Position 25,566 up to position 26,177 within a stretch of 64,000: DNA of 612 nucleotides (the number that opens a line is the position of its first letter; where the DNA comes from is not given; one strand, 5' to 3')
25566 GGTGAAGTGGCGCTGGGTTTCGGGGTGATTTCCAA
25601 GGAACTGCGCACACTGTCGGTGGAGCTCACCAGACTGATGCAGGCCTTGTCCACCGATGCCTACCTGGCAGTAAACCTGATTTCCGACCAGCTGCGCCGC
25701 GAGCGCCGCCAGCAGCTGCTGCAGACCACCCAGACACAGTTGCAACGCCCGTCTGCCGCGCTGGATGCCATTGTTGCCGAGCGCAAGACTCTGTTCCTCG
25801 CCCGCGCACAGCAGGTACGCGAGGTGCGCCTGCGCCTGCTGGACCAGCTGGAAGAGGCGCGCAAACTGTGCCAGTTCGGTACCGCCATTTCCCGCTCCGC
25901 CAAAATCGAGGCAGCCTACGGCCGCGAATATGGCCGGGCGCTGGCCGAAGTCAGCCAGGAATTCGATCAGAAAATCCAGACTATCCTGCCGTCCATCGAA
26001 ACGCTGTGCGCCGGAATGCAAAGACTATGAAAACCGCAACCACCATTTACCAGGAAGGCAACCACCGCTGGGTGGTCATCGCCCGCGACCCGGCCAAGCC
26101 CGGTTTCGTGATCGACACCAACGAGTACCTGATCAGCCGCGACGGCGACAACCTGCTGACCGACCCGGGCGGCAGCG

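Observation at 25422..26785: Translationally coupled mini-MCP (chemoreceptor-tip mimic) and MBL-fold protein: candidate cytoplasmic chemotaxis sensor module (ODP-like analogy)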

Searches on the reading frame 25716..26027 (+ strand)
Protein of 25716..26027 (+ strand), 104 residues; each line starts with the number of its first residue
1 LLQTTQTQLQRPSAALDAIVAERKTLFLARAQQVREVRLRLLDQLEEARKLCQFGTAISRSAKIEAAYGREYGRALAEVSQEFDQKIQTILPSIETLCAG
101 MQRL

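Call 16: search_protein_families(library=pfam, proteins=[window:25716-26027:+], max_evalue=10)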
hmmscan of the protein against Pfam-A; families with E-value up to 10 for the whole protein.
seq(104 aa): 0 families

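Call 27: search_solved_structures(query=A2, max_evalue=10, show_alignments=4)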
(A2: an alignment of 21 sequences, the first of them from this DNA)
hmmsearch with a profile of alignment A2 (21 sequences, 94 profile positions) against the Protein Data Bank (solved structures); distinct sequences matched with E-value up to 10: 25.
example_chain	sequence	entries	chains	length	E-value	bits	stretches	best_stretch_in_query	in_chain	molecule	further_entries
2jua_A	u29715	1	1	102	0.052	16.6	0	59-85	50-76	de novo protein S836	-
3qni_A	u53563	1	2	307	0.4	13.8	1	32-62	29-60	Protein kinase C and casein kinase substrate in neurons protein 1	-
3hai_A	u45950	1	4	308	0.41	13.8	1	32-62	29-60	human PACSIN1 F-BAR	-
3hah_A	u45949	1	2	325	0.45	13.6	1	32-62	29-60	human PACSIN1 F-BAR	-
3q84_A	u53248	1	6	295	0.53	13.4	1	32-62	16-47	Protein kinase C and casein kinase substrate in neurons protein 1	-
6kos_A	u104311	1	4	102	0.55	13.3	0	5-43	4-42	SUWA (Super WA20)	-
1y9j_A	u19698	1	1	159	0.59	13.3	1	21-77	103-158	Sec1 family domain containing protein 1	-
2bez_C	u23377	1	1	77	0.61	13.2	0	67-86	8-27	Spike glycoprotein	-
3fav_B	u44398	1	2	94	0.78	12.9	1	53-92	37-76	6 kDa early secretory antigenic target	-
1wa8_B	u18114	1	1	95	0.79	12.8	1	53-92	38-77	6 KDA EARLY SECRETORY ANTIGENIC TARGET (ESAT-6)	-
5zvm_A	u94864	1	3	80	0.82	12.8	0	67-86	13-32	Spike glycoprotein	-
2pnv_A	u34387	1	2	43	0.91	12.7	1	62-92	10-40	Small conductance calcium-activated potassium channel protein 2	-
6hel_A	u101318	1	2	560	0.93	12.6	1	7-41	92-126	Ubiquitin carboxyl-terminal hydrolase 25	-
6h4j_A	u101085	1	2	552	0.97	12.6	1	7-41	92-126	Ubiquitin carboxyl-terminal hydrolase 25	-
1p68_A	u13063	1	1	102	1.1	12.4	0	60-87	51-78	De novo designed protein S-824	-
3g67_A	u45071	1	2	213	1.5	12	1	4-76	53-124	Methyl-accepting chemotaxis protein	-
3g6b_A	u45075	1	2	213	1.6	11.9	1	4-76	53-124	Methyl-accepting chemotaxis protein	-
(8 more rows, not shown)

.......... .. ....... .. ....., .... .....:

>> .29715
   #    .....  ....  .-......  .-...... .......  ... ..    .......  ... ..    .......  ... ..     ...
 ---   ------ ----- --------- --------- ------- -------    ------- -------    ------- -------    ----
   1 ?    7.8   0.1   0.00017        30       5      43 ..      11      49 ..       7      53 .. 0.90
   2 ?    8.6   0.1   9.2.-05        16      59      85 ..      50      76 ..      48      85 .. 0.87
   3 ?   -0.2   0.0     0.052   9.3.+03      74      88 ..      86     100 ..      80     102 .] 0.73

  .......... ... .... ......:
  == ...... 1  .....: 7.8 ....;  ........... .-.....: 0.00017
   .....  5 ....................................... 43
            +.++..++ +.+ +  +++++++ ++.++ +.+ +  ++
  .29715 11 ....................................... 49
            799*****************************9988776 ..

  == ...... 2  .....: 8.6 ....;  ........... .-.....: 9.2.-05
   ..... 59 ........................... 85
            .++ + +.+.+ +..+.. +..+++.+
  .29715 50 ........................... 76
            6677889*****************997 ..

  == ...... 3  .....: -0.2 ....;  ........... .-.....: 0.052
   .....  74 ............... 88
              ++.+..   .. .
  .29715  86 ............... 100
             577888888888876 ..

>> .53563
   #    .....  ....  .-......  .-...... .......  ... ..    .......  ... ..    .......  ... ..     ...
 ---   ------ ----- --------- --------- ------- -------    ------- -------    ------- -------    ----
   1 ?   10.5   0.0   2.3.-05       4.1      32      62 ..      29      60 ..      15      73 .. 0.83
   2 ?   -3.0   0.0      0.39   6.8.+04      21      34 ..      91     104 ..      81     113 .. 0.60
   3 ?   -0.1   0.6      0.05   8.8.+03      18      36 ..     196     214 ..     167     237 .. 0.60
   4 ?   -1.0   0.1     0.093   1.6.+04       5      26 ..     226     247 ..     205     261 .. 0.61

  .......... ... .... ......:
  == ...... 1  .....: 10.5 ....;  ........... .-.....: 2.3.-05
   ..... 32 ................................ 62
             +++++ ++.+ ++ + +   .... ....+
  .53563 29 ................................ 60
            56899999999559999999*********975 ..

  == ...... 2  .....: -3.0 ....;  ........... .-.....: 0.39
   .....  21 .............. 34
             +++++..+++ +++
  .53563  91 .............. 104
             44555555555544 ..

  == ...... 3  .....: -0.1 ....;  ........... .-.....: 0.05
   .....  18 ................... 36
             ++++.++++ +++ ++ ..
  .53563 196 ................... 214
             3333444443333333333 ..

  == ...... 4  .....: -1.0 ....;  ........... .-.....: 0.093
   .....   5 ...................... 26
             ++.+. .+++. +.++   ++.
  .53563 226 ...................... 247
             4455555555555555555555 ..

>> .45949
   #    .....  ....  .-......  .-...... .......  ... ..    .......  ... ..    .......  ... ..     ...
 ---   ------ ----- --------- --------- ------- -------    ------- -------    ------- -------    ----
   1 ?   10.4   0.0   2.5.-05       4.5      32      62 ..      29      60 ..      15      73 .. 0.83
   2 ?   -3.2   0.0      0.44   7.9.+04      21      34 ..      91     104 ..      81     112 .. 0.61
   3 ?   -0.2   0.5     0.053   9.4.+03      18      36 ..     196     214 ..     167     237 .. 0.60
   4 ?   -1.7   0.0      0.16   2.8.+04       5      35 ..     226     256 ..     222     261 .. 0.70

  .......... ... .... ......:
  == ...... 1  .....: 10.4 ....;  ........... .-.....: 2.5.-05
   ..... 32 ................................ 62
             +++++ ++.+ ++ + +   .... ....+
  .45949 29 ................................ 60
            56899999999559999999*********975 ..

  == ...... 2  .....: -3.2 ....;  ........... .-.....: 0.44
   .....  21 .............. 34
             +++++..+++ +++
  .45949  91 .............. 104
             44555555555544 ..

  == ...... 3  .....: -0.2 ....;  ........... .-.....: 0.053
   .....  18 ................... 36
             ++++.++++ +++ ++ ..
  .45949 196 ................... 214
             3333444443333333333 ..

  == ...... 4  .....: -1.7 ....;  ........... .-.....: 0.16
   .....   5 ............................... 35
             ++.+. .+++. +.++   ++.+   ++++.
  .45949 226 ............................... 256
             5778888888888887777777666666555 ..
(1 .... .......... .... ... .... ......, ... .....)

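Call 32: find_related_loci(query=A2, collection=genome_contigs, flank=4000)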
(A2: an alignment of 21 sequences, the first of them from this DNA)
Query A2 (95 aa) in genome_contigs; peptide patterns used: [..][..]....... (x = any residue, [..] = any of these).
271 stretches matched a pattern; 217 encode a relative of the query (tblastn E <= 1e-3); the best 80 are kept; 80 distinct loci.
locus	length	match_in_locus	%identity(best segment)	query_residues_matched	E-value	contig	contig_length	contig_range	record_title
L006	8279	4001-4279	88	3-95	2e-50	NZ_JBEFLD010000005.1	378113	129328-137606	Vogesella oryzagri strain MAHUQ-64 GCM70023246_6, whole genome shotgun sequence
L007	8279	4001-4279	88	3-95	2e-50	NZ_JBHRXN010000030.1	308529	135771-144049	Vogesella facilis strain KCTC 42742 velvet_auto_83_30, whole genome shotgun sequence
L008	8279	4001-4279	85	3-95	4e-48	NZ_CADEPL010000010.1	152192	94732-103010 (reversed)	Vogesella oryzae isolate Q2602, whole genome shotgun sequence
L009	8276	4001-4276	77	2-93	2e-42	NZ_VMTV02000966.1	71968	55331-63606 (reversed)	Vogesella mureinivorans strain 389 NODE_19_length_71968_cov_372.474692, whole genome shotgun sequence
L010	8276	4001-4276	76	3-94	6e-42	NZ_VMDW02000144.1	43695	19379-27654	Vogesella urethralis strain YM-1 NODE_28_length_43695_cov_105.622421, whole genome shotgun sequence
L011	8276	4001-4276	75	2-93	2e-41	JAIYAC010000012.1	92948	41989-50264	MAG: Neisseriaceae bacterium isolate D8_MAG_00072 pond_D8_MAG_00072_000000000021, whole genome shotgun sequence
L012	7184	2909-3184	75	2-93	1e-41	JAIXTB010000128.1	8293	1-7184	MAG: Neisseriaceae bacterium isolate C8_MAG_00023 pond_C8_MAG_00023_000000000004, whole genome shotgun sequence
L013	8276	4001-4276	75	2-93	1e-41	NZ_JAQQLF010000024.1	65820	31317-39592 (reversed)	Vogesella aquatica strain DC21W DC21W_ctg024, whole genome shotgun sequence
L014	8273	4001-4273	76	3-93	3e-41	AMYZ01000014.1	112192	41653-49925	Beta proteobacterium L13 L13_contig00014, whole genome shotgun sequence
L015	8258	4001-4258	65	3-88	9e-31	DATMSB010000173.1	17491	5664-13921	MAG TPA_asm: Vulgatibacter sp. isolate SMAG_U12973 k141_90188, whole genome shotgun sequence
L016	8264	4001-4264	45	6-93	4e-24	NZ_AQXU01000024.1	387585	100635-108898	Leeia oryzae DSM 17879 F552DRAFT_scaffold00002.2_C, whole genome shotgun sequence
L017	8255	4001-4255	49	1-85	1e-18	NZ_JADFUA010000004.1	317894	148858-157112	Chitinilyticum piscinae strain 4Y14 NODE_4_length_317894_cov_60.171462, whole genome shotgun sequence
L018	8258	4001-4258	43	3-88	9e-17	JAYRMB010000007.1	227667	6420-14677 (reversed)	MAG: Azonexus sp. isolate XM2_XAASGE2bin.24 NODE_52_length_227667_cov_97.167997, whole genome shotgun sequence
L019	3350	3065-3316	44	5-88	4e-16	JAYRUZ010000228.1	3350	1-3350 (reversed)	MAG: Azonexus sp. isolate NJ_NJASGE2bin.8 NODE_19451_length_3350_cov_12.487434, whole genome shotgun sequence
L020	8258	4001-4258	42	3-88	8e-15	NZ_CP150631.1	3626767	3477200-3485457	Azonexus sp. IMCC34839 chromosome, complete genome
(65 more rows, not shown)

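Call 37: search_protein_representatives(alignment_id=A2)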
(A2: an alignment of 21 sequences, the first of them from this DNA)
Query: 21 sequences, 94 profile positions. Proteins with E-value up to 0.001 (for the whole library): 284; up to 1e-10: 121; up to 1e-30: 2. The best 150 are listed.
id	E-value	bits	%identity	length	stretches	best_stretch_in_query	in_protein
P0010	4.1e-33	129.2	-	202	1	2-93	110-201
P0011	1.7e-31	124.0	-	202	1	2-93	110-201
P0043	7.7e-28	112.3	-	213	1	3-93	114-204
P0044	1.0e-27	111.9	-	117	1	2-93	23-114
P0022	4.1e-27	110.0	-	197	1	3-93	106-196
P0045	5.9e-27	109.5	-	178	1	3-93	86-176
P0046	2.9e-25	104.0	-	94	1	7-93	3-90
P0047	2.6e-24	101.0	-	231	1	4-91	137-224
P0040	3.6e-24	100.6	-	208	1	3-92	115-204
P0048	8.6e-23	96.1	-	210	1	4-89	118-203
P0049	2.0e-22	94.9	-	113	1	7-90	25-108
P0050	2.8e-22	94.5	-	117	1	9-93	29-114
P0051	3.8e-22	94.1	-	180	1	12-90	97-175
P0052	6.1e-21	90.2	-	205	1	4-89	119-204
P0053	1.0e-20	89.5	-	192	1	3-91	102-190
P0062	4.9e-19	84.1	-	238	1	4-92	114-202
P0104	1.6e-13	66.4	-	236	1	5-90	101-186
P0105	1.9e-13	66.2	-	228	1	5-90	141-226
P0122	2.2e-12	62.7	-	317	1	48-92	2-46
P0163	4.0e-10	55.5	-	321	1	6-88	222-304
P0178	3.8e-09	52.4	-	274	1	21-90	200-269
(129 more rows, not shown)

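Call 65: search_protein_families(library=pfam, proteins=[P0163, P0178, P0122, P0104, P0062, P0047, P0105], max_evalue=0.01)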
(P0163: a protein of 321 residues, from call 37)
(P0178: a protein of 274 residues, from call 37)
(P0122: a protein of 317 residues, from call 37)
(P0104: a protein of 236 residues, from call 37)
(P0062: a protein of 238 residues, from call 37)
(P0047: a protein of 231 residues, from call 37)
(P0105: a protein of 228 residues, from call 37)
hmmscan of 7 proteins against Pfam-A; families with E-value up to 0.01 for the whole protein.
P0163 (321 aa): 1 family
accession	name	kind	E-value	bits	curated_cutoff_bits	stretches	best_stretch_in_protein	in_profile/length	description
PF00015.26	MCPsignal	-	7.7e-06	26.3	34.6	1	128-223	35-135/172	Methyl-accepting chemotaxis protein (MCP) signalling domain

P0178 (274 aa): 1 family
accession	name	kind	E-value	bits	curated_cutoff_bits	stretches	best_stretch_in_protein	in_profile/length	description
PF00015.26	MCPsignal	-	0.00013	22.3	34.6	1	112-146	46-80/172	Methyl-accepting chemotaxis protein (MCP) signalling domain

P0122 (317 aa): 1 family
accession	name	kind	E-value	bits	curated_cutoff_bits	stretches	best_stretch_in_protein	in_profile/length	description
PF19583.5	ODP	-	7.5e-46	156.9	27.2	1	97-271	19-194/194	ODP family beta lactamase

P0104 (236 aa): 1 family
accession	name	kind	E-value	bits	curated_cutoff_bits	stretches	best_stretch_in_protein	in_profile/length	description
PF00015.26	MCPsignal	-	8.7e-07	29.4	34.6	1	8-71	34-97/172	Methyl-accepting chemotaxis protein (MCP) signalling domain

P0062 (238 aa): 1 family
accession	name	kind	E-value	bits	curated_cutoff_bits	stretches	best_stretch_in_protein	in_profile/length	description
PF00015.26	MCPsignal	-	6.2e-05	23.3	34.6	1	24-79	35-90/172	Methyl-accepting chemotaxis protein (MCP) signalling domain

P0047 (231 aa): 1 family
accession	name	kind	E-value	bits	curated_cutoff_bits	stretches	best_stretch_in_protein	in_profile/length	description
PF00015.26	MCPsignal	-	3.6e-06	27.4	34.6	1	44-126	32-116/172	Methyl-accepting chemotaxis protein (MCP) signalling domain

P0105 (228 aa): 1 family
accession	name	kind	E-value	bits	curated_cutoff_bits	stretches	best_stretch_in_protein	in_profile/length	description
PF00015.26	MCPsignal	-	3e-07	30.9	34.6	1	49-92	39-83/172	Methyl-accepting chemotaxis protein (MCP) signalling domain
